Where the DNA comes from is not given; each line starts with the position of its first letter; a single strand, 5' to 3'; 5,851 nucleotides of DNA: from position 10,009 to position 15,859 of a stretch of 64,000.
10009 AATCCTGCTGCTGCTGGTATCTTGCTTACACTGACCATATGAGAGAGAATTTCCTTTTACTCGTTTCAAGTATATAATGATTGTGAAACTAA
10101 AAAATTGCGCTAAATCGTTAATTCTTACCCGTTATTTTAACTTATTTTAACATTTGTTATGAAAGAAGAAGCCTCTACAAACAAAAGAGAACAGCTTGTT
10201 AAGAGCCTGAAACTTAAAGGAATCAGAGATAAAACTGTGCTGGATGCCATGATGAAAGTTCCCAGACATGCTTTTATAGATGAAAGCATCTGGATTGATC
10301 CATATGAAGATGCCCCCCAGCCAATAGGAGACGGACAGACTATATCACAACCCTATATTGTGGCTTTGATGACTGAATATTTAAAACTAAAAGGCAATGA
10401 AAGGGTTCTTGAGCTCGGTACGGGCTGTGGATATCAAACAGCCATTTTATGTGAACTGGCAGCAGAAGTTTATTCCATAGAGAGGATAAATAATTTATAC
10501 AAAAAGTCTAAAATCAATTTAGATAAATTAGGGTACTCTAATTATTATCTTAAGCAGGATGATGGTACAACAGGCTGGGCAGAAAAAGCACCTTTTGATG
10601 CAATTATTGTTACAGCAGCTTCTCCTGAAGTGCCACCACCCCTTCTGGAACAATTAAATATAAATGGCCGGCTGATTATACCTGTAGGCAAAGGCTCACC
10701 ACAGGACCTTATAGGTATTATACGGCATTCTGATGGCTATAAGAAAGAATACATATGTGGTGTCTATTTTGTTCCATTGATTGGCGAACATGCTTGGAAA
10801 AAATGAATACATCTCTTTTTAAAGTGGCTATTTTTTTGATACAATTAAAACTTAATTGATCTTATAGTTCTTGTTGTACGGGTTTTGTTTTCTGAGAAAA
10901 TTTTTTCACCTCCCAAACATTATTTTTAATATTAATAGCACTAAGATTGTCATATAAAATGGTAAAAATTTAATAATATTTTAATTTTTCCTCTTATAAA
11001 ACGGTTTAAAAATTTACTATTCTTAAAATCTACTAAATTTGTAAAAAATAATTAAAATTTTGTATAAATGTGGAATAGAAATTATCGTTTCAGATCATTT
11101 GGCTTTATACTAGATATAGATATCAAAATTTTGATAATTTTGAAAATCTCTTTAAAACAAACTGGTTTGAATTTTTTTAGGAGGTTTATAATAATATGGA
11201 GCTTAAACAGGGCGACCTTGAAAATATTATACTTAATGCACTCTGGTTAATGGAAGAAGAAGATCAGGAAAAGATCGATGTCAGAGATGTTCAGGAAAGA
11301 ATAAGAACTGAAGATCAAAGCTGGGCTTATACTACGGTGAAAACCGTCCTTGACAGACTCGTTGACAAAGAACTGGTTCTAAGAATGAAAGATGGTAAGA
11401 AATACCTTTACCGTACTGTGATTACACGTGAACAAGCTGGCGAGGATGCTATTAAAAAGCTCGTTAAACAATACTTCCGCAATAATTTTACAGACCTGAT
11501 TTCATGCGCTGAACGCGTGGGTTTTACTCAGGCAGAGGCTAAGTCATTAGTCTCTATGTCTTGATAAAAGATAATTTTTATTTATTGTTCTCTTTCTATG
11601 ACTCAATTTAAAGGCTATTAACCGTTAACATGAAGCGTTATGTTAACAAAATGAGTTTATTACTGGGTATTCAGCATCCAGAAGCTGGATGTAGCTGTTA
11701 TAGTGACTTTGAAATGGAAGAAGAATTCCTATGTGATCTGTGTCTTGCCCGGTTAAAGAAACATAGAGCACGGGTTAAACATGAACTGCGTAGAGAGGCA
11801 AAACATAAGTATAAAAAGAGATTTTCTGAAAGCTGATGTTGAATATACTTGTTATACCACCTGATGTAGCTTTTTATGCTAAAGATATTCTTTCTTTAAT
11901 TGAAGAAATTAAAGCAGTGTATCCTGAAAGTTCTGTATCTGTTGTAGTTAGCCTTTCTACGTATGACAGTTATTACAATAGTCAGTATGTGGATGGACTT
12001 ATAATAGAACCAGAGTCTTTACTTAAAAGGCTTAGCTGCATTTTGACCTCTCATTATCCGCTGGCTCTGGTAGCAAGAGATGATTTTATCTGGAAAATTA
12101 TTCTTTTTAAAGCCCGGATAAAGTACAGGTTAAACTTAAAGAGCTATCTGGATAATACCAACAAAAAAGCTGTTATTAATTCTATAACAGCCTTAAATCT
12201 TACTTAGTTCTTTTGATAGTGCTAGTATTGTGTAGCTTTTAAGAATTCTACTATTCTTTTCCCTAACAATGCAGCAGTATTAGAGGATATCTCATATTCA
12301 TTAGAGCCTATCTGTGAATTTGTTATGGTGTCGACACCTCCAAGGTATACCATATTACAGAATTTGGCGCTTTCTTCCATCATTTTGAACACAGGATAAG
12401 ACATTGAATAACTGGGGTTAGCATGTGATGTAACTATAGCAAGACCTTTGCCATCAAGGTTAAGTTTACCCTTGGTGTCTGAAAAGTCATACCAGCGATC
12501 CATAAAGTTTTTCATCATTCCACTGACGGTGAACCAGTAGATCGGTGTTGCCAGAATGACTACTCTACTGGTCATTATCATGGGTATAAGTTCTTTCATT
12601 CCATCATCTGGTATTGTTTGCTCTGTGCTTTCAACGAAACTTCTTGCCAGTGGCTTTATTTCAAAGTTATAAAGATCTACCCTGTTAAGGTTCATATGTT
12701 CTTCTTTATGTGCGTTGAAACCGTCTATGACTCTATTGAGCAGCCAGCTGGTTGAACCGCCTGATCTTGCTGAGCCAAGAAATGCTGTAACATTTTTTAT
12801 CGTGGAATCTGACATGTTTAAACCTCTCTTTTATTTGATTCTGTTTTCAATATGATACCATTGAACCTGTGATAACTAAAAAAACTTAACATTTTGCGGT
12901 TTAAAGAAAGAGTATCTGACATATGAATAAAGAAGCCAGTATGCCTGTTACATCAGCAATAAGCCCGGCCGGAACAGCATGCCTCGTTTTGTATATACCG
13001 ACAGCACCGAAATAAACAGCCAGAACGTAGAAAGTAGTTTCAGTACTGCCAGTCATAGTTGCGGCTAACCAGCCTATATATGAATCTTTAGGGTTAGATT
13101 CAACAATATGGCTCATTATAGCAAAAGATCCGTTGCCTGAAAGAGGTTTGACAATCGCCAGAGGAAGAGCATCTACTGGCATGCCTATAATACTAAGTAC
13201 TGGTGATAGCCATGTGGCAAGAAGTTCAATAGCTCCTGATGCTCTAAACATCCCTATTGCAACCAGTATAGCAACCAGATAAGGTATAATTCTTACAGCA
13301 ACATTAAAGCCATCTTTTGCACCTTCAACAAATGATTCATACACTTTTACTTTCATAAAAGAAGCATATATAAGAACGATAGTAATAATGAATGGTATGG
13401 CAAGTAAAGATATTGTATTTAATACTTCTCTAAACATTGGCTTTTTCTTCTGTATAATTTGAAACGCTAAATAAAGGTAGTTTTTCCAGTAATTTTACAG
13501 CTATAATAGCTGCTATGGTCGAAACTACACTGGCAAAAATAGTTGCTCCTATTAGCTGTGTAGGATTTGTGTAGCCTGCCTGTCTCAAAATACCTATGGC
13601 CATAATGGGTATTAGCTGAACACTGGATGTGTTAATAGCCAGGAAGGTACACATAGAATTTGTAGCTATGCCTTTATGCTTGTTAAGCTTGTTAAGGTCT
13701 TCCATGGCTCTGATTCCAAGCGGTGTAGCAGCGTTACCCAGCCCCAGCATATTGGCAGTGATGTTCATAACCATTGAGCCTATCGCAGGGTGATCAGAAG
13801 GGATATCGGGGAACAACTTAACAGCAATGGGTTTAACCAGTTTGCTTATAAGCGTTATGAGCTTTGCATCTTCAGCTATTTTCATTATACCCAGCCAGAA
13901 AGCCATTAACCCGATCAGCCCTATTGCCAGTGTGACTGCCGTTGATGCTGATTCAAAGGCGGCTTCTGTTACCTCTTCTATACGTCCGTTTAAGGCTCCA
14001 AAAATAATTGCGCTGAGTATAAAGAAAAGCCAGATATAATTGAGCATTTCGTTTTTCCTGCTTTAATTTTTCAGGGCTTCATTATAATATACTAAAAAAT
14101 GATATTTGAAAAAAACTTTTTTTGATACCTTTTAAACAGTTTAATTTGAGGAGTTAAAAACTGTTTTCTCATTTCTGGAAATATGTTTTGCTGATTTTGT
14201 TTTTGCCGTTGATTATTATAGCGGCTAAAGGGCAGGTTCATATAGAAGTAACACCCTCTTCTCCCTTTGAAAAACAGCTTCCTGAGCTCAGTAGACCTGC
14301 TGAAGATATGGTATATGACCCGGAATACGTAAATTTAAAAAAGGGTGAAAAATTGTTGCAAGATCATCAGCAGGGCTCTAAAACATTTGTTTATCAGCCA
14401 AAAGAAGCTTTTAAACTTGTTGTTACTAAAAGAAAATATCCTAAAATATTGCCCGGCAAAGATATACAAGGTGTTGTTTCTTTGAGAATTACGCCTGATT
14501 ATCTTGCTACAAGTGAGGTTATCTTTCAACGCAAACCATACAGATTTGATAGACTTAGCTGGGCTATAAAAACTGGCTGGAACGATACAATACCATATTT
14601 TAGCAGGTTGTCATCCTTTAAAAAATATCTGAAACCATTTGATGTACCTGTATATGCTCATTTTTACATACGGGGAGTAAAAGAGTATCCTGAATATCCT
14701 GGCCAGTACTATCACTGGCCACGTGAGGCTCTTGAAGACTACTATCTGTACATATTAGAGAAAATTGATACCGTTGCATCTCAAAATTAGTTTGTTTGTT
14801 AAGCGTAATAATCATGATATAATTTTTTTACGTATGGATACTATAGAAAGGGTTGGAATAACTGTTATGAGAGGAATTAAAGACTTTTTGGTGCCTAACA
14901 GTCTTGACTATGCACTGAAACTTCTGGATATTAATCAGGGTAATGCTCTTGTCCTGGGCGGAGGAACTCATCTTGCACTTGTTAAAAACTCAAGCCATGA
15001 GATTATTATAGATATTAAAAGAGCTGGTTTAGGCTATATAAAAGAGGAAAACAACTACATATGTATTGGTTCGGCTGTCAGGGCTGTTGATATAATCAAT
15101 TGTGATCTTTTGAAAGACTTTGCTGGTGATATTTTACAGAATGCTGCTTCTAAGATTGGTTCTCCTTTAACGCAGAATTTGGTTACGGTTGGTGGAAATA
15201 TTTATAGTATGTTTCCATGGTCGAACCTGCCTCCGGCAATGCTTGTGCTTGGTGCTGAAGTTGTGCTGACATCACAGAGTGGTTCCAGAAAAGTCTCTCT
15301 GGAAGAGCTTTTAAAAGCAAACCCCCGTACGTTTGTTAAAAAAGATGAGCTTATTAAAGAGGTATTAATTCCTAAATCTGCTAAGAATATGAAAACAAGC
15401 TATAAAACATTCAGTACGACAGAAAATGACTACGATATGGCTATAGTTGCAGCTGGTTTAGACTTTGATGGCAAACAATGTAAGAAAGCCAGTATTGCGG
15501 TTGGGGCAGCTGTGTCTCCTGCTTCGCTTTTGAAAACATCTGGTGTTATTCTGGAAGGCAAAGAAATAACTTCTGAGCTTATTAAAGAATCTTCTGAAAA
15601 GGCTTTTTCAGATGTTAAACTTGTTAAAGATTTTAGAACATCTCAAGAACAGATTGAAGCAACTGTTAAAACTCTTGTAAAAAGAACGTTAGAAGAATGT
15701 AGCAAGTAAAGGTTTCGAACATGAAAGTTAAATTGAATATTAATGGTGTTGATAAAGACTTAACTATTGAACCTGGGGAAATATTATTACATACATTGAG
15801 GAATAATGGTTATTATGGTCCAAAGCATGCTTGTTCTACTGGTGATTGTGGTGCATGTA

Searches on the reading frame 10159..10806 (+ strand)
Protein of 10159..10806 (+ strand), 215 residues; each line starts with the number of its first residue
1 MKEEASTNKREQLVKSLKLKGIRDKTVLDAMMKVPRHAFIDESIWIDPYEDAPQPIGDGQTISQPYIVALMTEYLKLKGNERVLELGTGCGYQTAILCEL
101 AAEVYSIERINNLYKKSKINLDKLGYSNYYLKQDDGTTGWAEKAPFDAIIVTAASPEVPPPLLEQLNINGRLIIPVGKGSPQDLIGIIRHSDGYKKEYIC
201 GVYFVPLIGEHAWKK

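Call 20: search_protein_families(library=pfam, proteins=[window:10159-10806:+], max_evalue=0.001)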
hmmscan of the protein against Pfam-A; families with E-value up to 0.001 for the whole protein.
window:10159-10806:+ (215 aa): 3 families
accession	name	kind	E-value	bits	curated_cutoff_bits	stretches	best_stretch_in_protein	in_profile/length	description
PF01135.25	PCMT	-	3e-62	210.6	20.3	1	9-210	2-208/210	Protein-L-isoaspartate(D-aspartate) O-methyltransferase (PCMT)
PF13847.12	Methyltransf_31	-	8.8e-07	29.1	27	1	78-152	2-81/145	Methyltransferase domain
PF00398.26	RrnaAD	-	0.00014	21.5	24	1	74-122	25-73/263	Ribosomal RNA adenine dimethylase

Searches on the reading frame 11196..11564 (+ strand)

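Call 20: search_protein_families(library=pfam, proteins=[window:11196-11564:+], max_evalue=0.001)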
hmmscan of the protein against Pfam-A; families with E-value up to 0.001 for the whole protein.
window:11196-11564:+ (122 aa): 1 family
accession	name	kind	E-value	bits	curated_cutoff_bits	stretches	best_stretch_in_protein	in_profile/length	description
PF03965.22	Penicillinase_R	-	4.5e-22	79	22.6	1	6-118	2-109/115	Penicillinase repressor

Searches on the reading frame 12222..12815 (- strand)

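Call 20: search_protein_families(library=pfam, proteins=[window:12222-12815:-], max_evalue=0.001)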
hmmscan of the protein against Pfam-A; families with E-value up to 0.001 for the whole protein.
window:12222-12815:- (197 aa): 2 families
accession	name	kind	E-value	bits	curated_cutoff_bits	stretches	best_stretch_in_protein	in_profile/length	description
PF03358.20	FMN_red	-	5.7e-17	62.1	24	1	8-131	2-115/152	NADPH-dependent FMN reductase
PF02525.22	Flavodoxin_2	-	1.6e-12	48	27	1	12-158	6-170/198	Flavodoxin-like fold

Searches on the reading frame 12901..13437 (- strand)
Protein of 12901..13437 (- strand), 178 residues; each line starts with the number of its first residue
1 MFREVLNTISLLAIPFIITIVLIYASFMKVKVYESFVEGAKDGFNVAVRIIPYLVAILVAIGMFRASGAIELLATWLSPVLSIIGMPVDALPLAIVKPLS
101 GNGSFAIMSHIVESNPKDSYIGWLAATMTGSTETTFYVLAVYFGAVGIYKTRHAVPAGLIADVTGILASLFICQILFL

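Call 20: search_protein_families(library=pfam, proteins=[window:12901-13437:-], max_evalue=0.001)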
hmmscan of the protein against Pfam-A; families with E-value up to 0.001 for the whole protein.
window:12901-13437:- (178 aa): 1 family
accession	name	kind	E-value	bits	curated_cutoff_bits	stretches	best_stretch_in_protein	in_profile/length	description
PF07670.19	Gate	-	4.3e-11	43.6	29.6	1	48-148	2-103/104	Nucleoside recognition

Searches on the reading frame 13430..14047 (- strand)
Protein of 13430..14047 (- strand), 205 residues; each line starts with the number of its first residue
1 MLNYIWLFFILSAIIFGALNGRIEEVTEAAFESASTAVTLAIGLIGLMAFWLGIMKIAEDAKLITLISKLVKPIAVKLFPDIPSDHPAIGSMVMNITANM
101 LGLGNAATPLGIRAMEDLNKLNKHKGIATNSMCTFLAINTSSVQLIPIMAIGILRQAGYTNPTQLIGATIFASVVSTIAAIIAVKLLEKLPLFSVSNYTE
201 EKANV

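Call 20: search_protein_families(library=pfam, proteins=[window:13430-14047:-], max_evalue=0.001)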
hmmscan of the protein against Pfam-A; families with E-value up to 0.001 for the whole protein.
window:13430-14047:- (205 aa): 1 family
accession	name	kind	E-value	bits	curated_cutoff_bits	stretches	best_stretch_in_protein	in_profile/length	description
PF07670.19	Gate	-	4.8e-13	49.9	29.6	1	42-150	2-98/104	Nucleoside recognition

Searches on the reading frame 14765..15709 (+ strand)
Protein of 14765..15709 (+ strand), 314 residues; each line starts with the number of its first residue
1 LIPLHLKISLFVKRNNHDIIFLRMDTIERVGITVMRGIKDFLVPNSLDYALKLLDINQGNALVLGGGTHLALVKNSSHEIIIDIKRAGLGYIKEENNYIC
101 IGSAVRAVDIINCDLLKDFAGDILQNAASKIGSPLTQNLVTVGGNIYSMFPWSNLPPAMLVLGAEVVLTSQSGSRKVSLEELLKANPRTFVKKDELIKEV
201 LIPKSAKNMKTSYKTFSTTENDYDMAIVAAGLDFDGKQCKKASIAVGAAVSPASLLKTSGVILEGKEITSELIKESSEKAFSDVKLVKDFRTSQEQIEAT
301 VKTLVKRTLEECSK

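Call 20: search_protein_families(library=pfam, proteins=[window:14765-15709:+], max_evalue=0.001)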
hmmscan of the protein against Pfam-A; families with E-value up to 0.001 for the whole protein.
window:14765-15709:+ (314 aa): 2 families
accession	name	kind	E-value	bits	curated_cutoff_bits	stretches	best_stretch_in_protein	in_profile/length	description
PF00941.27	FAD_binding_5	-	1.4e-30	106.7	27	1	41-204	5-169/170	FAD binding domain in molybdopterin dehydrogenase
PF03450.22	CO_deh_flav_C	-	6.3e-09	36.3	25.5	1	212-311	2-101/102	CO dehydrogenase flavoprotein C-terminal domain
